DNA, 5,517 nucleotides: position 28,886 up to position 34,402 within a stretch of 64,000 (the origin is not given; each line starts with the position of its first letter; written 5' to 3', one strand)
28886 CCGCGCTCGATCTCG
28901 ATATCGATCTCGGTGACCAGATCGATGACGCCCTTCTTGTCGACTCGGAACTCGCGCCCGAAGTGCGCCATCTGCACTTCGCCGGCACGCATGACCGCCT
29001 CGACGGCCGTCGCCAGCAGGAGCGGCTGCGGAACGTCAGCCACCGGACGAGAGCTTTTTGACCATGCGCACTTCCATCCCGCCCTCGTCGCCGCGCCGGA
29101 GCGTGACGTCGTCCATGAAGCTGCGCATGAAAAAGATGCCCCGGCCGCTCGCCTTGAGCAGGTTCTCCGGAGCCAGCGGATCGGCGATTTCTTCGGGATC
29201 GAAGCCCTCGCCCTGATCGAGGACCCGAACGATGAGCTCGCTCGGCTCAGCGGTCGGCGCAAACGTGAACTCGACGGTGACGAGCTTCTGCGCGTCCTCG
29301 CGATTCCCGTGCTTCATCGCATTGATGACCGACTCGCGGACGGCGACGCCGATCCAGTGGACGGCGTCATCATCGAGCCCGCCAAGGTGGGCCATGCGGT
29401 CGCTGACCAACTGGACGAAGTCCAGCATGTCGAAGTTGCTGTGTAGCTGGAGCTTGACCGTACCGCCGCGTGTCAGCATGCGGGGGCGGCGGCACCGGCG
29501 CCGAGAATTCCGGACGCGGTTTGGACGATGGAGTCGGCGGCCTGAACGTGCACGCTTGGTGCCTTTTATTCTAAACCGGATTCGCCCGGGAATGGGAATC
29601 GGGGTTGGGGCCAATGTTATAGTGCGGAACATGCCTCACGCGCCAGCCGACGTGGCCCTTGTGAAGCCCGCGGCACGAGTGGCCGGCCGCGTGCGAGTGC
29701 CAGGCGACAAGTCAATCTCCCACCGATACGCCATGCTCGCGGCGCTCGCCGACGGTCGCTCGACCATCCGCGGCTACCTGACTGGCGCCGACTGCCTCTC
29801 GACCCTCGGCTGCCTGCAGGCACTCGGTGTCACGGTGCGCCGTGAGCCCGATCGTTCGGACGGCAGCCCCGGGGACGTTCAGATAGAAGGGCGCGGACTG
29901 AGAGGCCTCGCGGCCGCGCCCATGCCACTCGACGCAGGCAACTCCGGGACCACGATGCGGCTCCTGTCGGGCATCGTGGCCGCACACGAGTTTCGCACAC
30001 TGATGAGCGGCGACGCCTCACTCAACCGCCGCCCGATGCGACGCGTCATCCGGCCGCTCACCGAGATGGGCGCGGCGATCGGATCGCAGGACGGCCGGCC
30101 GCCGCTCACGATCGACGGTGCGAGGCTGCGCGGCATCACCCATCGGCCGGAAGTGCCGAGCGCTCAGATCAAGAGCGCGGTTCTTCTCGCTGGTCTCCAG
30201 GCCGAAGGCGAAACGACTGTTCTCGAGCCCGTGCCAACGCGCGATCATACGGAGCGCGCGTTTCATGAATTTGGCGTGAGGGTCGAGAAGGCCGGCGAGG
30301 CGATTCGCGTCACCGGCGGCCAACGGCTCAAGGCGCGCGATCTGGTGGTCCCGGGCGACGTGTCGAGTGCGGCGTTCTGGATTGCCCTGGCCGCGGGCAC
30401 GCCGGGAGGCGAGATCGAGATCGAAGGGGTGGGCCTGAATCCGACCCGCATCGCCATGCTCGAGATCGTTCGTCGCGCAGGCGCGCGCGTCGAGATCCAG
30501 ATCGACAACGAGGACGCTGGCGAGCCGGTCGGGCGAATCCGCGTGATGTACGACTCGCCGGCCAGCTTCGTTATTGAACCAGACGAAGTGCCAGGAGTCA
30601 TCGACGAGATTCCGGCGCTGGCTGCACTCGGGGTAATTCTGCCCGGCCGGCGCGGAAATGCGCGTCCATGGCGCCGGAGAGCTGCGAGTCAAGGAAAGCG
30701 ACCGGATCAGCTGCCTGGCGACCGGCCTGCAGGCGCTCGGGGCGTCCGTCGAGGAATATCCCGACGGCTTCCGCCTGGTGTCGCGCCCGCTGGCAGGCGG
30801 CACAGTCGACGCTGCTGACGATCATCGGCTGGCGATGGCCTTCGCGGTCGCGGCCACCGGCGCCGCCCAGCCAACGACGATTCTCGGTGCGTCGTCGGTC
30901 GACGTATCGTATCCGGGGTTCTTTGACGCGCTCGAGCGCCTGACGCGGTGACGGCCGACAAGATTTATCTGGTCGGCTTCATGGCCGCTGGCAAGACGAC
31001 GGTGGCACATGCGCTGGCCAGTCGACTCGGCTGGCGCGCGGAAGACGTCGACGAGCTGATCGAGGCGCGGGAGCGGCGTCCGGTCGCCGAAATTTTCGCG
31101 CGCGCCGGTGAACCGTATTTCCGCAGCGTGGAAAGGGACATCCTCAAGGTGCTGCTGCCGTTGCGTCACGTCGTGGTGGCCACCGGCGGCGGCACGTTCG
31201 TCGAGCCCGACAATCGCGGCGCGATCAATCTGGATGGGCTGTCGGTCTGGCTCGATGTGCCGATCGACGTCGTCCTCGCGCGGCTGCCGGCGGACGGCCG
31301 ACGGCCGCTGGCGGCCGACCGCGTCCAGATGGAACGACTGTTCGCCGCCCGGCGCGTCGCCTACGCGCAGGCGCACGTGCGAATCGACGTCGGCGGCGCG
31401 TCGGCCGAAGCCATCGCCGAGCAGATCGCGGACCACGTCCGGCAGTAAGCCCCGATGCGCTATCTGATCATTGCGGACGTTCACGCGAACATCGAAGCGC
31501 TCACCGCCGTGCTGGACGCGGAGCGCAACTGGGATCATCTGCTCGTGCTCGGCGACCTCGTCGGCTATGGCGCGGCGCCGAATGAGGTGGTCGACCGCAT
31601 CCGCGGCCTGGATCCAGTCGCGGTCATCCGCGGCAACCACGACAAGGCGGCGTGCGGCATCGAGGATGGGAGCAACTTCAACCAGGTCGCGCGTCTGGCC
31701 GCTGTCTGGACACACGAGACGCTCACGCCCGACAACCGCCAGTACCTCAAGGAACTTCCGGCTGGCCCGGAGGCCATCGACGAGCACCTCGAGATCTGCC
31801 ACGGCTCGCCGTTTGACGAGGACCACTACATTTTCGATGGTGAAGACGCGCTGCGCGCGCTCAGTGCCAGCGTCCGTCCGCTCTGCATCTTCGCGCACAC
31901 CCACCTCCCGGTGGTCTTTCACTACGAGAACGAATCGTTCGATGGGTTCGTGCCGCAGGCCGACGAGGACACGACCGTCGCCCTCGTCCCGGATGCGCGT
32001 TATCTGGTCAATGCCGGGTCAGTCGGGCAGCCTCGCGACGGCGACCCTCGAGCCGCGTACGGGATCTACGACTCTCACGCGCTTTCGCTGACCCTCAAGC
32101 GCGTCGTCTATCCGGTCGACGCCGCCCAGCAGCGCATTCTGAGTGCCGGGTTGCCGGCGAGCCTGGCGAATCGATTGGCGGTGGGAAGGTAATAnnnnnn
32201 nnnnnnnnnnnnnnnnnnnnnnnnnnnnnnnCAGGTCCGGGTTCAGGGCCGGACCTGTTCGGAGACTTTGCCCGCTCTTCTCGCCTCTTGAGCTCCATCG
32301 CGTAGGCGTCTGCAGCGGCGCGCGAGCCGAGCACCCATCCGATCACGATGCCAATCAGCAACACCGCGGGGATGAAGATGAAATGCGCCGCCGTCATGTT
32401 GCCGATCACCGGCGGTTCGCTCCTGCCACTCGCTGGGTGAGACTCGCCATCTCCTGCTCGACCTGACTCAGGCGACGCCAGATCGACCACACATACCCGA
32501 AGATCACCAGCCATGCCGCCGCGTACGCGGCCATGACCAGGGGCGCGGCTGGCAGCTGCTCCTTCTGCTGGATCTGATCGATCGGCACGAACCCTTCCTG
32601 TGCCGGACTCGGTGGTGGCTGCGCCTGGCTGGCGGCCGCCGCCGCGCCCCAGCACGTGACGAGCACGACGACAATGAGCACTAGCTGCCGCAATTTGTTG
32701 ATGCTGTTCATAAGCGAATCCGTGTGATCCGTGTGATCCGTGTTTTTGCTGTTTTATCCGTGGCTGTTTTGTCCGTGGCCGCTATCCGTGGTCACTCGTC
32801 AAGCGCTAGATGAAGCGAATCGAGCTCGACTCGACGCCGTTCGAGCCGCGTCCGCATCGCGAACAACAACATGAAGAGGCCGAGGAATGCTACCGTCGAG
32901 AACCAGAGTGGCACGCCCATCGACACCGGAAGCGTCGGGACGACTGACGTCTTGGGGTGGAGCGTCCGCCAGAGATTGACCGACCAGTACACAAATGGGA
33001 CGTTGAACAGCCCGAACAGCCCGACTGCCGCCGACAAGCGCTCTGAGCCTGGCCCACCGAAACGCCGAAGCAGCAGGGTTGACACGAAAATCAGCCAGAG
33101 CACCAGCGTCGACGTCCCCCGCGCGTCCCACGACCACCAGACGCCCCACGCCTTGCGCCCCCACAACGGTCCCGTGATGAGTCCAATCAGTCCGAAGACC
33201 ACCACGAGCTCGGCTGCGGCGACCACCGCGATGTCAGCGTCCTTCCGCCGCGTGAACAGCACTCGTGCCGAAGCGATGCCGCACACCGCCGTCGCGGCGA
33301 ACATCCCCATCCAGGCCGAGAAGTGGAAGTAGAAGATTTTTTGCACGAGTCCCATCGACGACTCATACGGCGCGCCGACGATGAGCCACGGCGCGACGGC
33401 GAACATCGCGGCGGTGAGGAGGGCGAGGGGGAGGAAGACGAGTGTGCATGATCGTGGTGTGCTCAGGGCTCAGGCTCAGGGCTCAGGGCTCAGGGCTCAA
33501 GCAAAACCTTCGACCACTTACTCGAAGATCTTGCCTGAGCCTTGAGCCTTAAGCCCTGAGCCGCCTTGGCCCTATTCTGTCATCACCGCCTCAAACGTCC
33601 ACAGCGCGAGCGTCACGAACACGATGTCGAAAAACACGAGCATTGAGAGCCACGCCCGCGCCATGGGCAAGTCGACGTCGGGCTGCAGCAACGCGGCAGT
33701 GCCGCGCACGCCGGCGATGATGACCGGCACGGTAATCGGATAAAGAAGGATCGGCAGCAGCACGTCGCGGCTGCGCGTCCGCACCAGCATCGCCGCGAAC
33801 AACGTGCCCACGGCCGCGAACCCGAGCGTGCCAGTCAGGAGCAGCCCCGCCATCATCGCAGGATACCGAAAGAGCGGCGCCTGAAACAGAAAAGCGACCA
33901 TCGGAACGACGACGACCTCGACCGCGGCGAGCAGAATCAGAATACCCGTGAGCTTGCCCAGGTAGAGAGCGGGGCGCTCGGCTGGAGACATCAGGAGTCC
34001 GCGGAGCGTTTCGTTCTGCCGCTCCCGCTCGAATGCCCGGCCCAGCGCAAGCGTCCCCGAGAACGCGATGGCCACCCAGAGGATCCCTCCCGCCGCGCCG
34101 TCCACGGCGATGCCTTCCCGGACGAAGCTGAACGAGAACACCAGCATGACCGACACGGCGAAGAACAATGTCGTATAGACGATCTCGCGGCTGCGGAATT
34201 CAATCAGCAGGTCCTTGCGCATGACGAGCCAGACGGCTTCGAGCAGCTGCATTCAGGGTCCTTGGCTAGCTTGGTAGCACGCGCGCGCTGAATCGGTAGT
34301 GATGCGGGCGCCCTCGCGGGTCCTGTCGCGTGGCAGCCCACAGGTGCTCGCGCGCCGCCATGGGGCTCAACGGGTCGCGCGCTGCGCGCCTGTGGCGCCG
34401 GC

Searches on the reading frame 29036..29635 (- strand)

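Call 12: search_protein_families(library=pfam, proteins=[window:29036-29635:-], max_evalue=0.01)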
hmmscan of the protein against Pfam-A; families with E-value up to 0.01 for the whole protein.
window:29036-29635:- (199 aa): 2 families
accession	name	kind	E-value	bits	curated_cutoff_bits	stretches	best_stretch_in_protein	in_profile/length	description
PF13581.12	HATPase_c_2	-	3.5e-24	85.7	27.4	1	77-193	14-127/127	Histidine kinase-like ATPase domain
PF02518.31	HATPase_c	-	3.9e-06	27.7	26.4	1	97-196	8-84/111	Histidine kinase-, DNA gyrase B-, and HSP90-like ATPase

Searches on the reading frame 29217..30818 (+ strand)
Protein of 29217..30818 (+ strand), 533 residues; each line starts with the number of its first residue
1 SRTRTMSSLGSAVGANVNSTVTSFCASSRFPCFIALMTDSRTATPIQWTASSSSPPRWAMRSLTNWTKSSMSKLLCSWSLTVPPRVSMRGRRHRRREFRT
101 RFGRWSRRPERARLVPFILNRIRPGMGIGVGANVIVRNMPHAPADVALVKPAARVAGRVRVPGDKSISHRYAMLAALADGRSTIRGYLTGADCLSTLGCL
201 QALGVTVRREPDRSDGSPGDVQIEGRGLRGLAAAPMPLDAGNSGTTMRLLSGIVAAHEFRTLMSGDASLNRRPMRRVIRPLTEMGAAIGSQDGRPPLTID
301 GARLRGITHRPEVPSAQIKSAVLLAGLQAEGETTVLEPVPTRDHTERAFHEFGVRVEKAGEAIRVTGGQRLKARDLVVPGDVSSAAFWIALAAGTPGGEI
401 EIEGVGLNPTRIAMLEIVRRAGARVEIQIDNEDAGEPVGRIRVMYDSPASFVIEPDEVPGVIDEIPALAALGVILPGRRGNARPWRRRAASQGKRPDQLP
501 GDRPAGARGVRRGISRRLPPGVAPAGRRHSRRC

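Call 12: search_protein_families(library=pfam, proteins=[window:29217-30818:+], max_evalue=0.01)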
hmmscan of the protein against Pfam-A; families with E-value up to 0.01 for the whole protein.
window:29217-30818:+ (533 aa): 1 family
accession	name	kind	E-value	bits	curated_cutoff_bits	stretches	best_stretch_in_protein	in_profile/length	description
PF00275.25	EPSP_synthase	-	1.3e-76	258.5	22.8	1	150-474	2-319/417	EPSP synthase (3-phosphoshikimate 1-carboxyvinyltransferase)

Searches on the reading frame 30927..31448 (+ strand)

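Call 12: search_protein_families(library=pfam, proteins=[window:30927-31448:+], max_evalue=0.01)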
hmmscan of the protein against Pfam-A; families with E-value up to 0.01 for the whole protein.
window:30927-31448:+ (173 aa): 3 families
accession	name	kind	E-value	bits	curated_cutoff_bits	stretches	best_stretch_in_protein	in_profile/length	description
PF01202.28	SKI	-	6.5e-38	130.8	22.1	1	19-170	1-157/159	Shikimate kinase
PF13238.12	AAA_18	-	0.0013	19.6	29.4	1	13-124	1-112/128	AAA domain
PF13671.12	AAA_33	-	0.004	17.9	27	1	13-50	2-39/143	AAA domain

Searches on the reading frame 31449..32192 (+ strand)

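Call 12: search_protein_families(library=pfam, proteins=[window:31449-32192:+], max_evalue=0.01)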
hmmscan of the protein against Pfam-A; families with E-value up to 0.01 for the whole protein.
window:31449-32192:+ (247 aa): 3 families
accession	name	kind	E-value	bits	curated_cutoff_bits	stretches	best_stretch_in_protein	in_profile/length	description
PF12850.12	Metallophos_2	-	5.4e-16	59.4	27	1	3-208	1-150/154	Calcineurin-like phosphoesterase superfamily domain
PF00149.33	Metallophos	-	4.7e-13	50.4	21.5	1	3-156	1-159/191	Calcineurin-like phosphoesterase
PF06874.16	FBPase_2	-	0.0046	15.7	27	1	28-77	184-233/639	Firmicute fructose-1,6-bisphosphatase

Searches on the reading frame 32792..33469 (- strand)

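Call 12: search_protein_families(library=pfam, proteins=[window:32792-33469:-], max_evalue=0.01)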
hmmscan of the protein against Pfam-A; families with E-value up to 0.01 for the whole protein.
window:32792-33469:- (225 aa): 2 families
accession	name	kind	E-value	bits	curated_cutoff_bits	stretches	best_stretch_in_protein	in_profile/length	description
PF01578.25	Cytochrom_C_asm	-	6.4e-20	72.1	29.9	1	10-171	31-212/212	Cytochrome C assembly protein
PF03988.17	DUF347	-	0.0081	16.8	28.2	1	182-211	22-51/52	Repeat of Unknown Function (DUF347)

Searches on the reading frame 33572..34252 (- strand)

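Call 47: search_protein_families(library=pfam, proteins=[window:33572-34252:-], max_evalue=0.001)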
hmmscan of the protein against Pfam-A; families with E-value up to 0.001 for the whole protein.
window:33572-34252:- (226 aa): 4 families
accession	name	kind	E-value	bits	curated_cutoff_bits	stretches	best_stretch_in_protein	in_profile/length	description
PF03379.19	CcmB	-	1.4e-32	113.3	24.9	1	8-222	2-211/215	CcmB protein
PF12730.13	ABC2_membrane_4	-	1.6e-06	28.7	27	1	53-170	51-171/179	ABC-2 family transporter protein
PF12698.13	ABC2_membrane_3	-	8.1e-05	22.3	31.6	1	49-208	160-309/347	ABC-2 family transporter protein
PF12679.13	ABC2_membrane_2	-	0.00017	21.4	27.2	1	13-188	6-210/283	ABC-2 family transporter protein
